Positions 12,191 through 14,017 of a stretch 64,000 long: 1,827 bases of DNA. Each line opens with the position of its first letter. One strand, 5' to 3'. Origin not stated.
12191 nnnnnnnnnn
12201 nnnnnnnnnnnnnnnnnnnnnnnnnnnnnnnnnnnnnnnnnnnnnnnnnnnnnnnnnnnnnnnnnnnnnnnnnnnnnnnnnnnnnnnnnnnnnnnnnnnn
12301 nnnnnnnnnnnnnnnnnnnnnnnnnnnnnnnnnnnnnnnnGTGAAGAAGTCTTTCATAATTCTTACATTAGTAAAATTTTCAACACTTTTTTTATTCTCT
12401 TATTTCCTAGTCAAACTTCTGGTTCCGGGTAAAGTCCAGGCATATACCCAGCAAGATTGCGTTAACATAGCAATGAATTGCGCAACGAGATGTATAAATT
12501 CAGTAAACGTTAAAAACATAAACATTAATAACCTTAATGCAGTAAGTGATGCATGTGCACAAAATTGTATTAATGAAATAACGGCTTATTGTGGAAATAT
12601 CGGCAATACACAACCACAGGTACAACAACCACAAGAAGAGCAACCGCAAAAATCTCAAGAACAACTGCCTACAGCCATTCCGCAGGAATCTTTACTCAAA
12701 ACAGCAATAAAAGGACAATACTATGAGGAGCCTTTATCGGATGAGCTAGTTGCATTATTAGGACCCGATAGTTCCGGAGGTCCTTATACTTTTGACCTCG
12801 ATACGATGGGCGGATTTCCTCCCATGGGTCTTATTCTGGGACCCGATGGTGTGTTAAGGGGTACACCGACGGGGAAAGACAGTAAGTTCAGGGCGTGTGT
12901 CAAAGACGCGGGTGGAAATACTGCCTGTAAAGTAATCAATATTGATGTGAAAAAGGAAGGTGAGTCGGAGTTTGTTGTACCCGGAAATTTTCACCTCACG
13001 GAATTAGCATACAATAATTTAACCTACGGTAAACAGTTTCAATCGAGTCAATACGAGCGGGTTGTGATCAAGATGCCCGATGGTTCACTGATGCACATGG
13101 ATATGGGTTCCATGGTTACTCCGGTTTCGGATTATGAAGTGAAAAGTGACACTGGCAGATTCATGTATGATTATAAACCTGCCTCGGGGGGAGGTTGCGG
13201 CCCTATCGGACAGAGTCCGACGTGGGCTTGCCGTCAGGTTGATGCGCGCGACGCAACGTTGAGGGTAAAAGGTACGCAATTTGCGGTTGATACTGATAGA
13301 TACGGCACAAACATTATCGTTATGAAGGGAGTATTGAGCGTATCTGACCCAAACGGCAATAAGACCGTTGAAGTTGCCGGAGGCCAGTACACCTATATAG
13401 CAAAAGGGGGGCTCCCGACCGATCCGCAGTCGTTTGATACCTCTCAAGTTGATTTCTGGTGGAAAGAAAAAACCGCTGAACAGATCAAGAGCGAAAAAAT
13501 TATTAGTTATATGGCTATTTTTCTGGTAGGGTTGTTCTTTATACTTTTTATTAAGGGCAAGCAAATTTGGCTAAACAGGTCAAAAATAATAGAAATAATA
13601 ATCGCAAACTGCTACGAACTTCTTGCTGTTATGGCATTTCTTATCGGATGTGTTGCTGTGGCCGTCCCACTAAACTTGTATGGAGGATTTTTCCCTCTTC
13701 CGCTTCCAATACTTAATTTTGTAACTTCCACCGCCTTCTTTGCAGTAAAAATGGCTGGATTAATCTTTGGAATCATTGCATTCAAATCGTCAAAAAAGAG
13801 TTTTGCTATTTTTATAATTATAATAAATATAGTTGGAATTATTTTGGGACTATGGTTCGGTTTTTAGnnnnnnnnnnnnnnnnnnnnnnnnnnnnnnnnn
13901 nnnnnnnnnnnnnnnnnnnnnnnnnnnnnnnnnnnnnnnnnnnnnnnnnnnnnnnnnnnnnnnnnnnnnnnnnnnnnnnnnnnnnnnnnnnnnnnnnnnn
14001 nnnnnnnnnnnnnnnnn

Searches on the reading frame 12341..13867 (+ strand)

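Call 74: search_protein_families(library=pfam, proteins=[window:12341-13867:+], max_evalue=0.001)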
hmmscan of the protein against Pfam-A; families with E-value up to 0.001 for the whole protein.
window:12341-13867:+ (508 aa): 1 family
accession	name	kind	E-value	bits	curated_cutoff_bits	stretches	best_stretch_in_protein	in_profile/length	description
PF04773.18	FecR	-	8.3e-06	26.6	24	1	235-331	5-95/97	FecR protein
